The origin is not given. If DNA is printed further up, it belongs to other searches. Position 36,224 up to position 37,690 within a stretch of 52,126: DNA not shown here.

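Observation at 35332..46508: Candidate undescribed pathway: RuBisCO-like protein, kinase, DUF89 phosphatase and glycyl radical eliminase coupled to a flippase and a CDP-alcohol transfer module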

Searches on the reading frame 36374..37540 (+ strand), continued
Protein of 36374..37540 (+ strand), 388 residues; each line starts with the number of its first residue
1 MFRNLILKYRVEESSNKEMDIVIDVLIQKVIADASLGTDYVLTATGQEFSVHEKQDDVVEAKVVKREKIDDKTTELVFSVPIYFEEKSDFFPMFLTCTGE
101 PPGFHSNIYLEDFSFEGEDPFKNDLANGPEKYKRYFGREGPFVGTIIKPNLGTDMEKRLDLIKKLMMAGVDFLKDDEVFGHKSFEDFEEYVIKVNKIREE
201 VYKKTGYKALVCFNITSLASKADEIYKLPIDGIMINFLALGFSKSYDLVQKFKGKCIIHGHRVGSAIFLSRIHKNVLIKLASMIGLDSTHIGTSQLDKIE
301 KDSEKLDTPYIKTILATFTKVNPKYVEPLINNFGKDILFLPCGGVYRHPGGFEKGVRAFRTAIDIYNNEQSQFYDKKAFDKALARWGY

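Call 33: search_protein_families(library=ncbifam, proteins=[L001:12031-12654:-, L001:13542-14027:+, L001:14763-15479:+, L001:15483-16604:-, L006:1471-2559:-, L005:5136-5876:+], max_evalue=0.001)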
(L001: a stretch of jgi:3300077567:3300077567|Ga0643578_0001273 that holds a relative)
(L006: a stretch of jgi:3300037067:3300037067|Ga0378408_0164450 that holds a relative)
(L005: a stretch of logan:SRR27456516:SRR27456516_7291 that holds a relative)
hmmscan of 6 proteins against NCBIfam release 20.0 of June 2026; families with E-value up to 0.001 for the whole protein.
L001:12031-12654:- (207 aa): 31 families (the best 25 are shown)
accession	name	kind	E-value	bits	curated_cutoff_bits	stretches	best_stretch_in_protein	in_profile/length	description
TIGR02253.1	CTE7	subfamily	1e-24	87.5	169.75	1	1-197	1-201/221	TIGR02253 family HAD-type hydrolase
TIGR02252.1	DREG-2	subfamily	2.4e-20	73.2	155.2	1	3-188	1-202/203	HAD hydrolase, REG-2-like, family IA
TIGR02254.1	YjjG_YfnB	equivalog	7.3e-19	68.1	159.9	1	51-197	60-203/223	YjjG family noncanonical pyrimidine nucleotidase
TIGR01549.1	HAD-SF-IA-v1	subfamily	5e-14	52.9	23.3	1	86-184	58-149/149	HAD-IA family hydrolase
TIGR01428.1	HAD_type_II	equivalog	3.3e-13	50.1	125.4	1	2-188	1-188/197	haloacid dehalogenase type II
TIGR01662.1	HAD-SF-IIIA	subfamily_domain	9.1e-13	48.5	44.6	1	84-190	19-138/141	HAD-IIIA family hydrolase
TIGR02247.1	HAD-1A3-hyp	subfamily_domain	9e-12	45.2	125.4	1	79-201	86-206/211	epoxide hydrolase N-terminal domain-like phosphatase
NF009804.0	PRK13288.1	equivalog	1.2e-11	44.5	218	1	2-184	3-175/215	pyrophosphatase PpaX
NF006976.0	PRK09449.1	equivalog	9.2e-11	41.7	183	1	58-196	67-201/225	pyrimidine 5'-nucleotidase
NF053830.1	RUBPPhHalo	equivalog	1.2e-10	41.4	330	1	91-195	104-208/234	ribulose-1,5-bisphosphate 5-phosphatase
NF006991.0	PRK09456.1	equivalog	1.8e-10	40.8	295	1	93-194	87-188/199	glucose-1-phosphatase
NF009695.0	PRK13222.1-2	equivalog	1.1e-09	38.1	225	1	82-188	86-191/226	phosphoglycolate phosphatase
TIGR01449.2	PGP_bact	equivalog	1.8e-09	37.4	180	1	82-189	77-183/213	phosphoglycolate phosphatase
TIGR01668.1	YqeG_hyp_ppase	hypoth_equivalog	1.4e-08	34.5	89.1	1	88-192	41-137/170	YqeG family HAD IIIA-type phosphatase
NF052576.1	PymNtasePynAStpc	equivalog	2.5e-08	33.8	350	1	82-194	91-204/229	pyrimidine 5'-nucleotidase PynA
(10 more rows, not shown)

L001:13542-14027:+ (161 aa): 6 families
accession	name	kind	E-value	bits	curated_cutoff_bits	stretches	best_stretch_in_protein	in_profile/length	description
NF045667.1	MTase_DVU1556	equivalog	4.2e-06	26.4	155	1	27-80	67-119/213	DVU_1556 family methyltransferase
NF040539.1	AST_met_ArsM_2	exception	1.9e-05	24.6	240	1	39-80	122-163/262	putative arsinothricin biosynthesis methyltransferase ArsM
NF041255.1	mycofact_MftM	equivalog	0.00033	20.1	200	1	40-96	199-254/289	mycofactocin oligosaccharide methyltransferase MftM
TIGR01934.1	MenG_MenH_UbiE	subfamily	0.00057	19.3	158.35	1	40-81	101-142/223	ubiquinone/menaquinone biosynthesis methyltransferase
NF001243.0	PRK00216.1-4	equivalog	0.00079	18.8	235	1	19-82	91-153/237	demethylmenaquinone methyltransferase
NF001244.0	PRK00216.1-5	equivalog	0.00095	18.5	216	0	39-79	112-152/236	bifunctional demethylmenaquinone methyltransferase/2-methoxy-6-polyprenyl-1,4-benzoquinol methylase UbiE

L001:14763-15479:+ (238 aa): 1 family
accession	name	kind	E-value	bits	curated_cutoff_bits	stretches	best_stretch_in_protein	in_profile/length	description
NF040950.1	archin_ph_syn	equivalog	4.6e-10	39.7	180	1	18-142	5-129/191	archaetidylinositol phosphate synthase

L001:15483-16604:- (373 aa): 16 families
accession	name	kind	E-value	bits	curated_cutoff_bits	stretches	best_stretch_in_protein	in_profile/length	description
NF010378.0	PRK13805.1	equivalog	7.5e-60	202.7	951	1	4-353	464-836/872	bifunctional acetaldehyde-CoA/alcohol dehydrogenase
NF041833.1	Fe_ADH_ErcA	equivalog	3e-55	187.9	550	1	7-370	13-376/382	alcohol dehydrogenase-like regulatory protein ErcA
TIGR02638.1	lactal_redase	equivalog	5.7e-54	183.4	523.15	1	5-371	10-378/379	lactaldehyde reductase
TIGR03405.1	Phn_Fe-ADH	equivalog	2.8e-53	181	423.7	1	7-351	9-343/355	iron-containing alcohol dehydrogenase PsrA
NF007911.0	PRK10624.1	equivalog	1.8e-47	162.2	537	1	4-371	10-377/382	lactaldehyde reductase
NF058672.1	4HyButDHCUPNE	equivalog_domain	1.7e-46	159.1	500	1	6-372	11-374/378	4-hydroxybutyrate dehydrogenase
NF053866.1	CholDhdGbsBBac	equivalog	3.9e-46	157.4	550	1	8-367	21-382/392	choline dehydrogenase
NF050025.1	SulfAcetaldRedSarD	equivalog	2.3e-41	141.9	700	1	3-372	9-381/385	sulfoacetaldehyde reductase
NF007363.0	PRK09860.1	equivalog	1.7e-37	129.5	581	1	59-351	66-357/383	L-threonine dehydrogenase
NF011998.0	PRK15454.1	equivalog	3.7e-33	114.8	556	1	61-371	87-390/395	ethanolamine utilization ethanol dehydrogenase EutG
NF011717.0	PRK15138.1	equivalog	3.4e-22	79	645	1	6-352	13-361/387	alcohol dehydrogenase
TIGR04266.1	NDMA_methanol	equivalog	4e-18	65.4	625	1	54-283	68-305/420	NDMA-dependent methanol dehydrogenase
NF041822.1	daptide_DH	equivalog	1.4e-15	57.1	300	1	79-241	53-227/363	daptide-type RiPP biosynthesis dehydogenase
NF006941.0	PRK09423.1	subfamily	2.1e-09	36.7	336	1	11-100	17-104/367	glycerol dehydrogenase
NF002022.0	PRK00843.1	equivalog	7.4e-08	31.7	413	1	6-100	15-107/350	NAD(P)-dependent glycerol-1-phosphate dehydrogenase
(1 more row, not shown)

L006:1471-2559:- (362 aa): 0 families

L005:5136-5876:+ (246 aa): 4 families
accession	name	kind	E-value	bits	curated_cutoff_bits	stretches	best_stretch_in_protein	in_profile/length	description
NF040950.1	archin_ph_syn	equivalog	2.6e-14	53.5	180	1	26-147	8-128/191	archaetidylinositol phosphate synthase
NF045883.1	PIPSynth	equivalog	5.3e-09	36.1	170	1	26-128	7-107/197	phosphatidylinositol phosphate synthase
NF052561.1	PIPSynBT1523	equivalog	1.8e-06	27.8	350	1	30-142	13-131/232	hypothetical protein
NF041135.1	IPPtranDIPPsyn_Thcocales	equivalog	9.6e-05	21.5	580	1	6-120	215-327/419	bifunctional L-myo-inositol-1-phosphate cytidylyltransferase/CDP-L-myo-inositol myo-inositolphosphotransferase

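Call 41: search_protein_families(library=ncbifam, proteins=[P0089, P0090, P0091, P0092, P0093, P0094, P0096, P0098, P0100, P0103], max_evalue=1e-10)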
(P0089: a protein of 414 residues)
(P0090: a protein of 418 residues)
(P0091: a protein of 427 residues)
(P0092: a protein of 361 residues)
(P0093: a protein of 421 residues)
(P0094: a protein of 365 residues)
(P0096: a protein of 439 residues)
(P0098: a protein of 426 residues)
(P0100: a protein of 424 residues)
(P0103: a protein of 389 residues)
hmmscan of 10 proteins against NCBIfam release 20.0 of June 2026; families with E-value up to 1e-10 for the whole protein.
P0089 (414 aa): 6 families
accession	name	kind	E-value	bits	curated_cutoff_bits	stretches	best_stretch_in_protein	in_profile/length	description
TIGR03326.1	rubisco_III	equivalog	2e-74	251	497.45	1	17-395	11-401/426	type III ribulose-bisphosphate carboxylase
NF003252.0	PRK04208.1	subfamily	6.4e-73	245.9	438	1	10-396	18-419/468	ribulose-bisphosphate carboxylase large subunit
NF007095.0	PRK09549.1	equivalog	2.1e-60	204.4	409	1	72-396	45-377/407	2,3-diketo-5-methylthiopentyl-1-phosphate enolase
NF042437.1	OxoIsoapPDcar_OiaX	equivalog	5.6e-51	173.6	700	1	33-395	12-386/412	3-oxo-isoapionate-4-phosphate decarboxylase OiaX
TIGR03332.1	salvage_mtnW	equivalog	5.7e-48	163.5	513.6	1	91-394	75-380/407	2,3-diketo-5-methylthiopentyl-1-phosphate enolase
NF010002.0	PRK13475.1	equivalog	1.1e-35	123.2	489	1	14-396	18-416/459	ribulose-bisphosphate carboxylase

P0090 (418 aa): 6 families
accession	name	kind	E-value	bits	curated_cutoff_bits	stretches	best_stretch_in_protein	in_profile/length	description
NF003252.0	PRK04208.1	subfamily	5.9e-51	173.4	438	1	42-341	49-350/468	ribulose-bisphosphate carboxylase large subunit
TIGR03326.1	rubisco_III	equivalog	1.7e-49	168.9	497.45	1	41-339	33-332/426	type III ribulose-bisphosphate carboxylase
NF007095.0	PRK09549.1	equivalog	2e-45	155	409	1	74-401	61-385/407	2,3-diketo-5-methylthiopentyl-1-phosphate enolase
TIGR03332.1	salvage_mtnW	equivalog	9.4e-40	136.4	513.6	1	78-347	70-336/407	2,3-diketo-5-methylthiopentyl-1-phosphate enolase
NF042437.1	OxoIsoapPDcar_OiaX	equivalog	2.5e-35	122.1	700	1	83-394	76-388/412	3-oxo-isoapionate-4-phosphate decarboxylase OiaX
NF010002.0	PRK13475.1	equivalog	5.9e-27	94.4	489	1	75-319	73-330/459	ribulose-bisphosphate carboxylase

P0091 (427 aa): 6 families
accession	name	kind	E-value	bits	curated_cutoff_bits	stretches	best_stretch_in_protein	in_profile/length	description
TIGR03326.1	rubisco_III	equivalog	1.2e-77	261.6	497.45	1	46-422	43-426/426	type III ribulose-bisphosphate carboxylase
NF003252.0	PRK04208.1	subfamily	8.8e-75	252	438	1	12-425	24-458/468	ribulose-bisphosphate carboxylase large subunit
NF007095.0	PRK09549.1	equivalog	3e-64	217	409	1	16-424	3-403/407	2,3-diketo-5-methylthiopentyl-1-phosphate enolase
TIGR03332.1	salvage_mtnW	equivalog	1.1e-48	165.8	513.6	1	56-422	40-406/407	2,3-diketo-5-methylthiopentyl-1-phosphate enolase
NF042437.1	OxoIsoapPDcar_OiaX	equivalog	1.1e-42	146.3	700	1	73-422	69-411/412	3-oxo-isoapionate-4-phosphate decarboxylase OiaX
NF010002.0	PRK13475.1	equivalog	5.2e-37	127.6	489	1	42-422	45-440/459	ribulose-bisphosphate carboxylase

P0092 (361 aa): 0 families

P0093 (421 aa): 6 families
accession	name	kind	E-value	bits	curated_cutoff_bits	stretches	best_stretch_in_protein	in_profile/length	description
TIGR03326.1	rubisco_III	equivalog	6.2e-137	456.9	497.45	1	3-408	2-426/426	type III ribulose-bisphosphate carboxylase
NF003252.0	PRK04208.1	subfamily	1.3e-133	446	438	1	3-414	17-461/468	ribulose-bisphosphate carboxylase large subunit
NF010002.0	PRK13475.1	equivalog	3.4e-77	260.1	489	1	13-420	22-454/459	ribulose-bisphosphate carboxylase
NF007095.0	PRK09549.1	equivalog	4.5e-70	236.2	409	1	21-412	11-405/407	2,3-diketo-5-methylthiopentyl-1-phosphate enolase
NF042437.1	OxoIsoapPDcar_OiaX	equivalog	9.9e-67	225.5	700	1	17-409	3-412/412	3-oxo-isoapionate-4-phosphate decarboxylase OiaX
TIGR03332.1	salvage_mtnW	equivalog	1.9e-56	191.5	513.6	1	18-409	7-407/407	2,3-diketo-5-methylthiopentyl-1-phosphate enolase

P0094 (365 aa): 5 families
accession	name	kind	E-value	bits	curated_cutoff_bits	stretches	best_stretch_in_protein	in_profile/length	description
TIGR03326.1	rubisco_III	equivalog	1.2e-26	93.6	497.45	1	67-347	77-384/426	type III ribulose-bisphosphate carboxylase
NF003252.0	PRK04208.1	subfamily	1.8e-25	89.4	438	1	61-288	87-326/468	ribulose-bisphosphate carboxylase large subunit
NF007095.0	PRK09549.1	equivalog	6.4e-24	84.2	409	1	79-353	82-365/407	2,3-diketo-5-methylthiopentyl-1-phosphate enolase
TIGR03332.1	salvage_mtnW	equivalog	1.9e-18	66.3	513.6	1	80-350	88-367/407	2,3-diketo-5-methylthiopentyl-1-phosphate enolase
NF042437.1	OxoIsoapPDcar_OiaX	equivalog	2.1e-16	59.8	700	1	93-266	105-280/412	3-oxo-isoapionate-4-phosphate decarboxylase OiaX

P0096 (439 aa): 6 families
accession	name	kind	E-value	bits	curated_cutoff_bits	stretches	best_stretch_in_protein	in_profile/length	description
TIGR03326.1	rubisco_III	equivalog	2.5e-78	263.9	497.45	1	84-421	73-424/426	type III ribulose-bisphosphate carboxylase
NF007095.0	PRK09549.1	equivalog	7.9e-75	251.9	409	1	11-426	4-404/407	2,3-diketo-5-methylthiopentyl-1-phosphate enolase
TIGR03332.1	salvage_mtnW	equivalog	4.3e-70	236.4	513.6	1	22-424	15-407/407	2,3-diketo-5-methylthiopentyl-1-phosphate enolase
NF003252.0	PRK04208.1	subfamily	3.9e-69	233.4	438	1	83-407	88-425/468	ribulose-bisphosphate carboxylase large subunit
NF042437.1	OxoIsoapPDcar_OiaX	equivalog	3.4e-53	180.9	700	1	14-424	4-412/412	3-oxo-isoapionate-4-phosphate decarboxylase OiaX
NF010002.0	PRK13475.1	equivalog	4.3e-42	144.3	489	1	80-433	74-450/459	ribulose-bisphosphate carboxylase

P0098 (426 aa): 6 families
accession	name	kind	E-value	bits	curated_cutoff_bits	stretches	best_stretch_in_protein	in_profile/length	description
TIGR03326.1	rubisco_III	equivalog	1.7e-82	277.6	497.45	1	73-421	65-425/426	type III ribulose-bisphosphate carboxylase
NF003252.0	PRK04208.1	subfamily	7.5e-74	248.9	438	1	75-423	84-456/468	ribulose-bisphosphate carboxylase large subunit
NF007095.0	PRK09549.1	equivalog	4.4e-70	236.2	409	1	13-425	4-404/407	2,3-diketo-5-methylthiopentyl-1-phosphate enolase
TIGR03332.1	salvage_mtnW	equivalog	2.2e-61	207.7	513.6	1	53-423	43-407/407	2,3-diketo-5-methylthiopentyl-1-phosphate enolase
NF042437.1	OxoIsoapPDcar_OiaX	equivalog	3.2e-56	190.9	700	1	13-423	1-412/412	3-oxo-isoapionate-4-phosphate decarboxylase OiaX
NF010002.0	PRK13475.1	equivalog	1.6e-46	158.9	489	1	80-423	78-441/459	ribulose-bisphosphate carboxylase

P0100 (424 aa): 6 families
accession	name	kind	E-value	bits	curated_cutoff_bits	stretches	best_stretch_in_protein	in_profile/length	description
TIGR03326.1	rubisco_III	equivalog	2.6e-74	250.6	497.45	1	9-419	2-426/426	type III ribulose-bisphosphate carboxylase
NF003252.0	PRK04208.1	subfamily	2.5e-70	237.3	438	1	12-424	20-460/468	ribulose-bisphosphate carboxylase large subunit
NF007095.0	PRK09549.1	equivalog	6.6e-68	229.1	409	1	19-422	2-404/407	2,3-diketo-5-methylthiopentyl-1-phosphate enolase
TIGR03332.1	salvage_mtnW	equivalog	1e-56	192.3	513.6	1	20-420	2-407/407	2,3-diketo-5-methylthiopentyl-1-phosphate enolase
NF010002.0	PRK13475.1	equivalog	5.1e-48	163.9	489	1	13-419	16-440/459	ribulose-bisphosphate carboxylase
NF042437.1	OxoIsoapPDcar_OiaX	equivalog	1.5e-38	132.7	700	1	80-420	73-412/412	3-oxo-isoapionate-4-phosphate decarboxylase OiaX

P0103 (389 aa): 6 families
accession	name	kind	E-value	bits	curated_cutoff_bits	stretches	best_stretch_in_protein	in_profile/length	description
NF003252.0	PRK04208.1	subfamily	1.7e-54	185.1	438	1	58-326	72-344/468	ribulose-bisphosphate carboxylase large subunit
TIGR03326.1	rubisco_III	equivalog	1.2e-51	175.9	497.45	1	57-325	57-327/426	type III ribulose-bisphosphate carboxylase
NF042437.1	OxoIsoapPDcar_OiaX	equivalog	2.6e-48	164.9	700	1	83-337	80-337/412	3-oxo-isoapionate-4-phosphate decarboxylase OiaX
NF007095.0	PRK09549.1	equivalog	2.5e-46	158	409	1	58-360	46-353/407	2,3-diketo-5-methylthiopentyl-1-phosphate enolase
TIGR03332.1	salvage_mtnW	equivalog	1.2e-37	129.5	513.6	1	61-336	48-333/407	2,3-diketo-5-methylthiopentyl-1-phosphate enolase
NF010002.0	PRK13475.1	equivalog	4.7e-29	101.3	489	1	75-318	82-338/459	ribulose-bisphosphate carboxylase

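Call 47: search_protein_families(library=pfam, proteins=[L006:1471-2559:-, L001:12031-12654:-], max_evalue=0.01)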
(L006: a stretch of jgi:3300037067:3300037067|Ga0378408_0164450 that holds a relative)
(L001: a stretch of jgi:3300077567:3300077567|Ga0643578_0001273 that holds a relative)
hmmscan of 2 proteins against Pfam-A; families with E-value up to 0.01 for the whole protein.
L006:1471-2559:- (362 aa): 0 families

L001:12031-12654:- (207 aa): 3 families
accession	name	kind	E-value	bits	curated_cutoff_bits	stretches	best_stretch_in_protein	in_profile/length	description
PF13419.12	HAD_2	-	2e-21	77.3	23.8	1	5-188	1-176/178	Haloacid dehalogenase-like hydrolase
PF00702.32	Hydrolase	-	2.7e-19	70.8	26.4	1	2-184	1-191/191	haloacid dehalogenase-like hydrolase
PF13242.12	Hydrolase_like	-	1.1e-06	28.9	22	1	146-199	4-57/75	HAD-hyrolase-like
